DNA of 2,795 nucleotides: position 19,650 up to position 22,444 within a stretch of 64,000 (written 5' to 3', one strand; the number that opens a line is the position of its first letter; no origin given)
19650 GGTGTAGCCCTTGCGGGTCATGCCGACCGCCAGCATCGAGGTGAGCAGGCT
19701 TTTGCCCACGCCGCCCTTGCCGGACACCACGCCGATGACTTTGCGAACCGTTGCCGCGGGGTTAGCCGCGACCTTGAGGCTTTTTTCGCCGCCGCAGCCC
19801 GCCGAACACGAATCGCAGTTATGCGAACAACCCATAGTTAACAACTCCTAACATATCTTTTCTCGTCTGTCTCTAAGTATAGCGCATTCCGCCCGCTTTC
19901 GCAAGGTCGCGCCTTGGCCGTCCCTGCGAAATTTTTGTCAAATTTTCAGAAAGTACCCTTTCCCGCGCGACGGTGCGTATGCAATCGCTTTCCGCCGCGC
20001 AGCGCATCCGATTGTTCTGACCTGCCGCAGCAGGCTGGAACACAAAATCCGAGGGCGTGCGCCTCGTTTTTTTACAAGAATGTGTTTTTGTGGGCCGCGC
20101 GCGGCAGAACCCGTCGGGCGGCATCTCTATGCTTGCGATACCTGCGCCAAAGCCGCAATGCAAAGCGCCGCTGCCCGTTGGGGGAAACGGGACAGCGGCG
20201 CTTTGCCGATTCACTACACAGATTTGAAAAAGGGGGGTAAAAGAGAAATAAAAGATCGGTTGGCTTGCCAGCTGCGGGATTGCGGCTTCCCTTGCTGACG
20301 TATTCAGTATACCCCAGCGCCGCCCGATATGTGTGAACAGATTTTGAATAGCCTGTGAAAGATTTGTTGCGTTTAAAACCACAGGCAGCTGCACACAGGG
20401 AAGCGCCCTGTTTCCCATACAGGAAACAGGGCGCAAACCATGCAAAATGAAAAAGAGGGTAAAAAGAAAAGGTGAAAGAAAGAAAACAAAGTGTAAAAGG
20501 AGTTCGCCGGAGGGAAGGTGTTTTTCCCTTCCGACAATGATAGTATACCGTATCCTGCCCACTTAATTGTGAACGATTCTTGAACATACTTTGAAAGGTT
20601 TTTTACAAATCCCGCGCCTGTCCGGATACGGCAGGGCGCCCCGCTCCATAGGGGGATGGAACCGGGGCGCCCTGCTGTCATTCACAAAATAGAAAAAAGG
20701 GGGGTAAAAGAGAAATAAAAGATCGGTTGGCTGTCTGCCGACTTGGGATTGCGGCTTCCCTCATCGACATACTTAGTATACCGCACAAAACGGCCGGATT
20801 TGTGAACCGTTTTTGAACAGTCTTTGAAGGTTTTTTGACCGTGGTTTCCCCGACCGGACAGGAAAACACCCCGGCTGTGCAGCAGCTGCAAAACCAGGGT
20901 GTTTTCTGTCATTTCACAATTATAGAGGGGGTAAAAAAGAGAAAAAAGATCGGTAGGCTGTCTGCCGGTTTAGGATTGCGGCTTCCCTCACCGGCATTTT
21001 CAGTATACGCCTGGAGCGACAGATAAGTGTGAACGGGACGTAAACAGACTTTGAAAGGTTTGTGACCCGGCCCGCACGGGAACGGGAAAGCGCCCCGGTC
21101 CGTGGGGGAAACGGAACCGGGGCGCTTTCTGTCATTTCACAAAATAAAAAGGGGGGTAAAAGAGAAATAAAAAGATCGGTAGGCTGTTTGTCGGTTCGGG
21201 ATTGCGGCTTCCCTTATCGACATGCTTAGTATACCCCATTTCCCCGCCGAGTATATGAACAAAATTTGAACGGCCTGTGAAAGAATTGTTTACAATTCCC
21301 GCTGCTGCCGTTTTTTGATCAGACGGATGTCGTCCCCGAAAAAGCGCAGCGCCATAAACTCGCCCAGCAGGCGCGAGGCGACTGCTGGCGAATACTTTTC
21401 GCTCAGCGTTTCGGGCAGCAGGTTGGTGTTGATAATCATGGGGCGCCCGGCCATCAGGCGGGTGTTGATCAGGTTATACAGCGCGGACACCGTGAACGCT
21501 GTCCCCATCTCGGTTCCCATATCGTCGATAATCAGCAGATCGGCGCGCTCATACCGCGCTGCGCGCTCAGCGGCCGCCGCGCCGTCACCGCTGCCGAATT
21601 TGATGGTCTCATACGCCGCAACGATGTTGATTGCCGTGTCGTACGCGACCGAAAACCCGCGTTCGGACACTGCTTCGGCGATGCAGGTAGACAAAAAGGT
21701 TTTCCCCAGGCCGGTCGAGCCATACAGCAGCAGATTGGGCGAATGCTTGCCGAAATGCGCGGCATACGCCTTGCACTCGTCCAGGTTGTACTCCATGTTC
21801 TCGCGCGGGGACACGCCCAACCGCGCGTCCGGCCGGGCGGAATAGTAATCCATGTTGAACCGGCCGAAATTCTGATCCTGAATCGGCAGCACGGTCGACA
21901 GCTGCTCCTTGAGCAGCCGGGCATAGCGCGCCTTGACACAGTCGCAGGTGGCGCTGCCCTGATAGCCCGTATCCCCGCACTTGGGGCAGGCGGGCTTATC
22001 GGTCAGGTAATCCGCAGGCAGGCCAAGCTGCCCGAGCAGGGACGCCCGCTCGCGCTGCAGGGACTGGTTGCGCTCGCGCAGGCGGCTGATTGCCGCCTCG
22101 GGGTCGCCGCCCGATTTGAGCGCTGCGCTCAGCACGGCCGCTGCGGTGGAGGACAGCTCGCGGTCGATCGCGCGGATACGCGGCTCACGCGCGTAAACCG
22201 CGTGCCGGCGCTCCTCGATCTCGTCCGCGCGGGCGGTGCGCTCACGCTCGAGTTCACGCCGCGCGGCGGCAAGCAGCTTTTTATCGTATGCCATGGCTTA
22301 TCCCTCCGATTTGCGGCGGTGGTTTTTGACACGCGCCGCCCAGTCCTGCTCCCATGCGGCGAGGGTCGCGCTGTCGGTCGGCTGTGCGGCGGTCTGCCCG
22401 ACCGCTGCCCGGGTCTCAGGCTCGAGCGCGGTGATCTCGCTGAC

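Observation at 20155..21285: Tandem array of five promoter-to-hairpin units that look like a multicopy small-RNA family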

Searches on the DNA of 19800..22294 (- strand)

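Call 5: search_rna_families(source=window, start=19800, end=21500, threshold=evalue, max_evalue=10, show_alignments=3)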
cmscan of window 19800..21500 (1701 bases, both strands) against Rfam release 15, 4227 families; matches with E-value up to 10: 14.
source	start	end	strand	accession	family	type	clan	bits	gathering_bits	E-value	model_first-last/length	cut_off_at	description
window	20631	20688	-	RF01066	6C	Cis-reg;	-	22.3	47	3.6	1-75/75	no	6C RNA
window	20159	20207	-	RF01791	F6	Gene; sRNA;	-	21.3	46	0.84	1-57/57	no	F6 TB sRNA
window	20160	20206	-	RF03991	mir-9209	Gene; miRNA;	-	20.5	90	0.38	14-61/72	no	mir-9209 microRNA precursor family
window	21086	21217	-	RF01820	RsaE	Gene; sRNA;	-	19.8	79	2.3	1-112/112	no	RNA Staph. aureus E (RoxS)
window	20619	20688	-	RF01921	mir-1296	Gene; miRNA;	-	19.5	100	1.5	1-87/87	no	mir-1296 microRNA precursor family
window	21070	21148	-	RF00714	MIR535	Gene; miRNA;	-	19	64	1.2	1-95/95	no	MIR535 microRNA precursor family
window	21088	21147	-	RF01811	PtaRNA1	Gene; antitoxin;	-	18.1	47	1.5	1-72/72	no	Plasmid transferred anti-sense RNA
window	20575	20678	+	RF02231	sX12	Gene; sRNA;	-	17.2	106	4.8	1-78/78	no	Xanthomonas sRNA sX12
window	20861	20905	-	RF03367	mir-975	Gene; miRNA;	-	17.2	90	7.1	1-91/91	no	mir-975 microRNA precursor family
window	20583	20658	+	RF01098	RF_site9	Cis-reg; frameshift_element;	-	16.8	70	8.4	1-50/50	no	Gag/pro ribosomal frameshift site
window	20679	20766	+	RF00428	SNORA38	Gene; snRNA; snoRNA; HACA-box;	-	15.7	60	3.9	1-131/131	no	Small nucleolar RNA SNORA38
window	20162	20239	+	RF01406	STnc500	Gene; sRNA;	-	13.9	44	0.48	88-277/285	no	STnc500 Hfq binding RNA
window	21171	21210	-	RF02202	UCA1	Gene; lncRNA;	-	12.4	80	6.5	1-75/75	no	Urothelial cancer associated 1 conserved region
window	21071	21163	+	RF02757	Erse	Gene; sRNA;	-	10.2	138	5.7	1-252/252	no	Erse small RNA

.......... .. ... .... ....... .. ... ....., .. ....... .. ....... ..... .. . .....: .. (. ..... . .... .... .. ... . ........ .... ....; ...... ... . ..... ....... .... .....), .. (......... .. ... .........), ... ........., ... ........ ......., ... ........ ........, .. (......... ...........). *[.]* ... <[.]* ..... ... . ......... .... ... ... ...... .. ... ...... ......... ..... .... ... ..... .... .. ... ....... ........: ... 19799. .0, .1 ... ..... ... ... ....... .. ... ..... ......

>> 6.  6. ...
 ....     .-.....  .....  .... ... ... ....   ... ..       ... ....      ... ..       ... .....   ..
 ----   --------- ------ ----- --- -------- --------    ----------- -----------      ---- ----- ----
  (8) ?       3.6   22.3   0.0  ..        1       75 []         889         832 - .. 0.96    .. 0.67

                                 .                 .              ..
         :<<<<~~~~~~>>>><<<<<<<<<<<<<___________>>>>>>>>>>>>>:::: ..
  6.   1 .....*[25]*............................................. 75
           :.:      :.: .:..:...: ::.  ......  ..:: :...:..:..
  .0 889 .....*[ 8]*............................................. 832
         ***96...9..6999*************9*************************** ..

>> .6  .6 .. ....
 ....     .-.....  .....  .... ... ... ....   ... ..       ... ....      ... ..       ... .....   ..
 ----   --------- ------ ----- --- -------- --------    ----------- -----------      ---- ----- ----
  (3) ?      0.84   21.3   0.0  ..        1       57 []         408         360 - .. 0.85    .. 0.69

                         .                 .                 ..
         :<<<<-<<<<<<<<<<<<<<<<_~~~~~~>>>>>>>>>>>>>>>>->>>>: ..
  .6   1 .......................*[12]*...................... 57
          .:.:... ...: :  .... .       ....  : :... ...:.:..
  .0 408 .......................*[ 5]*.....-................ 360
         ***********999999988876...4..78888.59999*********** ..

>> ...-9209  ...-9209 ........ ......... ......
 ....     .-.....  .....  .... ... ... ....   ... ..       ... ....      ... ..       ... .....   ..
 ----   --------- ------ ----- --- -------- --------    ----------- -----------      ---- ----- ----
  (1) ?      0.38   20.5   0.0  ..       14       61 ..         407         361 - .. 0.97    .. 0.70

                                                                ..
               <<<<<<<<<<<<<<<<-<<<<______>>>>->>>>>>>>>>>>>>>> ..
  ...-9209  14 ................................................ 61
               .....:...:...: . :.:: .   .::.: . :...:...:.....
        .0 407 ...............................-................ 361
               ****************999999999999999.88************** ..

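Call 22: search_rna_families(source=window, start=20140, end=21240, threshold=evalue, max_evalue=10, show_alignments=10)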
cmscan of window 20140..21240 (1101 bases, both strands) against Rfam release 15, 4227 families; matches with E-value up to 10: 17.
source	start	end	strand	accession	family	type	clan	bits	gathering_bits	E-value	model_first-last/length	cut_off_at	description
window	20631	20688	-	RF01066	6C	Cis-reg;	-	22.3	47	2.4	1-75/75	no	6C RNA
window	20159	20207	-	RF01791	F6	Gene; sRNA;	-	21.3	46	0.55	1-57/57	no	F6 TB sRNA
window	20160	20206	-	RF03991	mir-9209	Gene; miRNA;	-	20.5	90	0.25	14-61/72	no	mir-9209 microRNA precursor family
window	21086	21217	-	RF01820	RsaE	Gene; sRNA;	-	19.8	79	1.5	1-112/112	no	RNA Staph. aureus E (RoxS)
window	20619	20688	-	RF01921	mir-1296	Gene; miRNA;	-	19.5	100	0.97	1-87/87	no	mir-1296 microRNA precursor family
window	21070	21148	-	RF00714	MIR535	Gene; miRNA;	-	19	64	0.77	1-95/95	no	MIR535 microRNA precursor family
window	21088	21147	-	RF01811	PtaRNA1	Gene; antitoxin;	-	18.1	47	1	1-72/72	no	Plasmid transferred anti-sense RNA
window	20575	20678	+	RF02231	sX12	Gene; sRNA;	-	17.2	106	3.1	1-78/78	no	Xanthomonas sRNA sX12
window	20861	20905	-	RF03367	mir-975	Gene; miRNA;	-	17.2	90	4.6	1-91/91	no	mir-975 microRNA precursor family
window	21069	21103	+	RF02831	Scr2736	Gene; sRNA;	-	16.9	43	7.3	1-64/64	no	Streptomyces RNA 2736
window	20583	20658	+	RF01098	RF_site9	Cis-reg; frameshift_element;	-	16.8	70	5.5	1-50/50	no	Gag/pro ribosomal frameshift site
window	20679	20766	+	RF00428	SNORA38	Gene; snRNA; snoRNA; HACA-box;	-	15.7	60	2.5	1-131/131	no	Small nucleolar RNA SNORA38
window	20596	20684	+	RF02499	Atu_C4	Gene; sRNA;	-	14.5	80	8.9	1-70/70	no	Rhizobiales sRNA Atu_C4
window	21060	21133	+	RF02871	ncS54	Gene; sRNA;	-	13.2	43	8.4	1-79/79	no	Burkholderia sRNA 54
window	20676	20768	+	RF02956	DUF2693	Gene; sRNA;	-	13.2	81.3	9.4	1-165/165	no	DUF2693 RNA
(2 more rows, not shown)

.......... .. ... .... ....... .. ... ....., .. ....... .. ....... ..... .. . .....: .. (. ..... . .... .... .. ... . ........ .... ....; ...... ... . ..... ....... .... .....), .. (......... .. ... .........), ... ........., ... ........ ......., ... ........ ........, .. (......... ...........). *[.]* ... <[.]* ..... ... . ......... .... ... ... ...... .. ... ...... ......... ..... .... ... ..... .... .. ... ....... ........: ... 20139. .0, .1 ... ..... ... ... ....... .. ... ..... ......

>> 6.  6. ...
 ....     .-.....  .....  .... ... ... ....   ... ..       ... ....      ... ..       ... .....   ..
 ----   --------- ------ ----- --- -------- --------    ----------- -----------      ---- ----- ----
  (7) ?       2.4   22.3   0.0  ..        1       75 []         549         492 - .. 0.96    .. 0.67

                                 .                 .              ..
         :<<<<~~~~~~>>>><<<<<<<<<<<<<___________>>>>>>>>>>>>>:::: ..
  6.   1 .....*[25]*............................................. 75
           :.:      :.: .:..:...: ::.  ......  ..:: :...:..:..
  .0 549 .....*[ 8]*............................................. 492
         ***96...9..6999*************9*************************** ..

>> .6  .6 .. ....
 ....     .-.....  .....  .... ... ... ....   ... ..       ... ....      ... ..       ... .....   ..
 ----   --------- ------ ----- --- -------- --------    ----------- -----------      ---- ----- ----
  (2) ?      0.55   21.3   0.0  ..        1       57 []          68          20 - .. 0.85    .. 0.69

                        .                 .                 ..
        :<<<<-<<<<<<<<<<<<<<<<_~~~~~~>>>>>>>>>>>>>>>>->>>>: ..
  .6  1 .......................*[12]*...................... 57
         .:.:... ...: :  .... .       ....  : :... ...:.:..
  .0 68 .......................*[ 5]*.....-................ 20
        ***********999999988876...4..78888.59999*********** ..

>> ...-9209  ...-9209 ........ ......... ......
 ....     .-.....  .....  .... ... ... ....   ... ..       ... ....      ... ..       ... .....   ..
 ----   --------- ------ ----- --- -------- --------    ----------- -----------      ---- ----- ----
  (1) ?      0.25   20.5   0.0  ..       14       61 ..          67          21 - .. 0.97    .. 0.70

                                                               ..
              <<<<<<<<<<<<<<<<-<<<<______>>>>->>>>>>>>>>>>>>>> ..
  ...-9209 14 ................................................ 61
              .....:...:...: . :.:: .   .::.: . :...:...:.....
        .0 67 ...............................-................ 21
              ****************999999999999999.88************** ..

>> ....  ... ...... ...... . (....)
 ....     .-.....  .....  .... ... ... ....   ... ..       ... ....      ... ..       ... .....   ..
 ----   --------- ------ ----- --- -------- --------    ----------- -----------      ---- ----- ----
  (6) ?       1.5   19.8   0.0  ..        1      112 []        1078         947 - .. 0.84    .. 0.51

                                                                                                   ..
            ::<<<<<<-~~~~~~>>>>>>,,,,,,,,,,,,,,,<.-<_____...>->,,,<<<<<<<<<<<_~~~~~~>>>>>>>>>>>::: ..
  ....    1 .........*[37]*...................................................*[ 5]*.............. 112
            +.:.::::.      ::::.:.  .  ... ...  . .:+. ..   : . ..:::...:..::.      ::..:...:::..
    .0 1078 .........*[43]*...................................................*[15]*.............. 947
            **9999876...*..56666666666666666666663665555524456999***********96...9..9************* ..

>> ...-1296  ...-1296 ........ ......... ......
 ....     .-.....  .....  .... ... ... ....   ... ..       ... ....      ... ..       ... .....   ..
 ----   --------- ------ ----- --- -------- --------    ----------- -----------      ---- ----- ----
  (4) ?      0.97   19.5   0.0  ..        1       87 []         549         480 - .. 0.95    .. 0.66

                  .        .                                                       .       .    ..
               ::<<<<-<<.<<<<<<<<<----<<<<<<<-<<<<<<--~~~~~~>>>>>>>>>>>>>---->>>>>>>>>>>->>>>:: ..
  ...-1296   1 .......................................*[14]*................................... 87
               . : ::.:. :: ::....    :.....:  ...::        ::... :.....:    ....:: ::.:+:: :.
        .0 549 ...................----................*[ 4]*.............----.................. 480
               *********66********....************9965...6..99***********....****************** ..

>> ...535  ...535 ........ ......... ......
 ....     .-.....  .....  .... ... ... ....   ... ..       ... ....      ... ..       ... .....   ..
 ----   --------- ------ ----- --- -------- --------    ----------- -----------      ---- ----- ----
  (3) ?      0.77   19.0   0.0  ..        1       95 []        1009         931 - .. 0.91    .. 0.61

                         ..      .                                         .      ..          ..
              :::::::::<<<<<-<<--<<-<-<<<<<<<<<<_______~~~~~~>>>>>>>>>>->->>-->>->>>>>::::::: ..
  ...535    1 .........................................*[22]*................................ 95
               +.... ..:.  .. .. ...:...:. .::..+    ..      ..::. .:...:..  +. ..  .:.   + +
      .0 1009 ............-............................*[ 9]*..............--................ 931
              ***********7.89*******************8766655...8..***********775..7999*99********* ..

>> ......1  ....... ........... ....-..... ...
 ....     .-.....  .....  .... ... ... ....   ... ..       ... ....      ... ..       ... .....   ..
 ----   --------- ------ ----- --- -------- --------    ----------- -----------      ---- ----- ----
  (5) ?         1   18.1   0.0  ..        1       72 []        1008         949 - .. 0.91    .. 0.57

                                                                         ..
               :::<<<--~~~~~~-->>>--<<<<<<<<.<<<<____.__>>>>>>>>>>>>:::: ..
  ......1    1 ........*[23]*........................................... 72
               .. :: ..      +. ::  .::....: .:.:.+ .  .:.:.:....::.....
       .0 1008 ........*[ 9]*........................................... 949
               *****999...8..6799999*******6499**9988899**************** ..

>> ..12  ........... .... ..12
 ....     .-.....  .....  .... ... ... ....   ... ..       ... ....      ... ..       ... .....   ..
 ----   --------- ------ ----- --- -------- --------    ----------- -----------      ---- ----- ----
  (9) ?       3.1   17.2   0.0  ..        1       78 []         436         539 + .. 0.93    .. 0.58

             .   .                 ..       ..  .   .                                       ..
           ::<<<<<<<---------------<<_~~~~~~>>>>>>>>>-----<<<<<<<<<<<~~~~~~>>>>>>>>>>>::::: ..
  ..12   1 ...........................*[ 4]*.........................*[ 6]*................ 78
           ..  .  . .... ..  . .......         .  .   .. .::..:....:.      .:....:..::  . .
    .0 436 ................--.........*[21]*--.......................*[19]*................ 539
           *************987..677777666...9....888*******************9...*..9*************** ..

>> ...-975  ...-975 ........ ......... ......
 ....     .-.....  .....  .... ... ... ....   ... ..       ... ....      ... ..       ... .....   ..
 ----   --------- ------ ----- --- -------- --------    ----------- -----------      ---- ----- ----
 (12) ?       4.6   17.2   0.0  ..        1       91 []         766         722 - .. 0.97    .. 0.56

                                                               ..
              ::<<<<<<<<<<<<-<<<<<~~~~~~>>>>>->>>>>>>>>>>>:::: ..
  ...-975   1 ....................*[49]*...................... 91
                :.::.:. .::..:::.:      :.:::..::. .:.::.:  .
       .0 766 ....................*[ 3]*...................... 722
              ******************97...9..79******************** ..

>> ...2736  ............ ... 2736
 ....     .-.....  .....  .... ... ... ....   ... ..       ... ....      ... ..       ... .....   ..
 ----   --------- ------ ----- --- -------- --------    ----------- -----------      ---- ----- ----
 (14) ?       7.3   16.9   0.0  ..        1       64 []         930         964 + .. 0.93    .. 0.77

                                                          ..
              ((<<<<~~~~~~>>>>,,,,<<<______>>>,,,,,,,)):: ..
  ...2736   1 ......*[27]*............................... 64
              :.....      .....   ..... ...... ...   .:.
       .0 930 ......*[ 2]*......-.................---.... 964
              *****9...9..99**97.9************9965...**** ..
